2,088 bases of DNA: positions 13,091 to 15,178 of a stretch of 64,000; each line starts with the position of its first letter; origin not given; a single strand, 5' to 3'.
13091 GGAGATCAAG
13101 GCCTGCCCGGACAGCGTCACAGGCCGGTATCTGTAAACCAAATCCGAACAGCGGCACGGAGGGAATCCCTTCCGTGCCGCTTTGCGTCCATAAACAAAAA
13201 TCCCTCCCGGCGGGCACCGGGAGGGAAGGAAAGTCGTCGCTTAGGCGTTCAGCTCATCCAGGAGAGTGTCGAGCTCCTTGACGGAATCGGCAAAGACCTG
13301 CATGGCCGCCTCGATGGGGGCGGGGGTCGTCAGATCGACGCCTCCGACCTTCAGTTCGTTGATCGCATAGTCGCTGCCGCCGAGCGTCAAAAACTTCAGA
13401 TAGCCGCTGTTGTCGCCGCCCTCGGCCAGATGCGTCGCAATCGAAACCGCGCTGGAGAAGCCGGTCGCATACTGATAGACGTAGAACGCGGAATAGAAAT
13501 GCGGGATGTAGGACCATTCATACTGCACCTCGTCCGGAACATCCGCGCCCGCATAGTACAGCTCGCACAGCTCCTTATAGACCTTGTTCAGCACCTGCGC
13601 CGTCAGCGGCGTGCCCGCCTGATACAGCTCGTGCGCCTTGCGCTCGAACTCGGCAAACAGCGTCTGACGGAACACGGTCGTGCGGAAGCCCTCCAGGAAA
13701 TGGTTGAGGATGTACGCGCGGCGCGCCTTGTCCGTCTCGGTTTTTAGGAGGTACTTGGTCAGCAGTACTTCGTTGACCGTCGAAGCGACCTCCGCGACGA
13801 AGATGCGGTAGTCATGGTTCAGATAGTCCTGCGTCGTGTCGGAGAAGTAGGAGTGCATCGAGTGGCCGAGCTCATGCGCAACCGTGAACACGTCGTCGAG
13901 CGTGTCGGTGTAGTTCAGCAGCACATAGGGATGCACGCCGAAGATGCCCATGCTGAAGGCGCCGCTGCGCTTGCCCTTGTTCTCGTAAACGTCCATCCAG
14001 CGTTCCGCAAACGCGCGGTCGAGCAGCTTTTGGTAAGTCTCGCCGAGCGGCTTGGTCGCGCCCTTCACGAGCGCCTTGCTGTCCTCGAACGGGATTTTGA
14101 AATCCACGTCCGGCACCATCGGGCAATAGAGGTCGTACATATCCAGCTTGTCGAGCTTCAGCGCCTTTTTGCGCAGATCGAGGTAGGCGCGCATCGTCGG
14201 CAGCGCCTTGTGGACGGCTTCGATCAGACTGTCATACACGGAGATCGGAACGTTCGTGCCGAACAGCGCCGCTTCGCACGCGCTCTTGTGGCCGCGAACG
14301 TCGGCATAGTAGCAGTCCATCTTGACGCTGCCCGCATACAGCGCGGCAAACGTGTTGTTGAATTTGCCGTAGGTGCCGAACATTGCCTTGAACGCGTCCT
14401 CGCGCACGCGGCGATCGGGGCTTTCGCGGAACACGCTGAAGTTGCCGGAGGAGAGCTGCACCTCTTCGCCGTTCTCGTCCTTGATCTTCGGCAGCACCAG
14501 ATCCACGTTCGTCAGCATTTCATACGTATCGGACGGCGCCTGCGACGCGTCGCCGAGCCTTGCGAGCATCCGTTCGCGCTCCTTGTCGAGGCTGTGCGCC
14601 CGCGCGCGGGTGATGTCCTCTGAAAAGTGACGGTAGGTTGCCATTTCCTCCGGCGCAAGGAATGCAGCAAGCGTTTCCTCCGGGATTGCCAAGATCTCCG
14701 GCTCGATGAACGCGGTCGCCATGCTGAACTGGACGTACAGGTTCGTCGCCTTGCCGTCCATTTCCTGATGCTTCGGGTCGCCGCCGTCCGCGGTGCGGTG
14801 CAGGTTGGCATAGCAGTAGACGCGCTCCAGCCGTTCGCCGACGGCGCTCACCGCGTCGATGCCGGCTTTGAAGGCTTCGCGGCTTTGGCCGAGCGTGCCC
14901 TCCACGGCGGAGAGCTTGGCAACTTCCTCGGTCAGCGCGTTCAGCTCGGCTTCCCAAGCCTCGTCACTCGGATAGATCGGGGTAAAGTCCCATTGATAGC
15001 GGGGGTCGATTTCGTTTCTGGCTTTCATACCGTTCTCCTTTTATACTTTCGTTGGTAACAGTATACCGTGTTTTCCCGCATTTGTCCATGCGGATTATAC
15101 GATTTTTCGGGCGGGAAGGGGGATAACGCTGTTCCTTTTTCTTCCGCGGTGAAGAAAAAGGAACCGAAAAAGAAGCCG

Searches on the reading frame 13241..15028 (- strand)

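Call 67: search_protein_families(library=pfam, proteins=[window:13241-15028:-], max_evalue=0.0001)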
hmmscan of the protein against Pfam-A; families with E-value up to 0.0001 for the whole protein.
window:13241-15028:- (595 aa): 2 families
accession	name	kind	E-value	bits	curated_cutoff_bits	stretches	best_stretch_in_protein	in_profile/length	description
PF01432.26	Peptidase_M3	-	4.1e-72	244.4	27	1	200-577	2-456/457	Peptidase family M3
PF08439.15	Peptidase_M3_N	-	4.3e-18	65.7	25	1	111-177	1-68/70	Oligopeptidase F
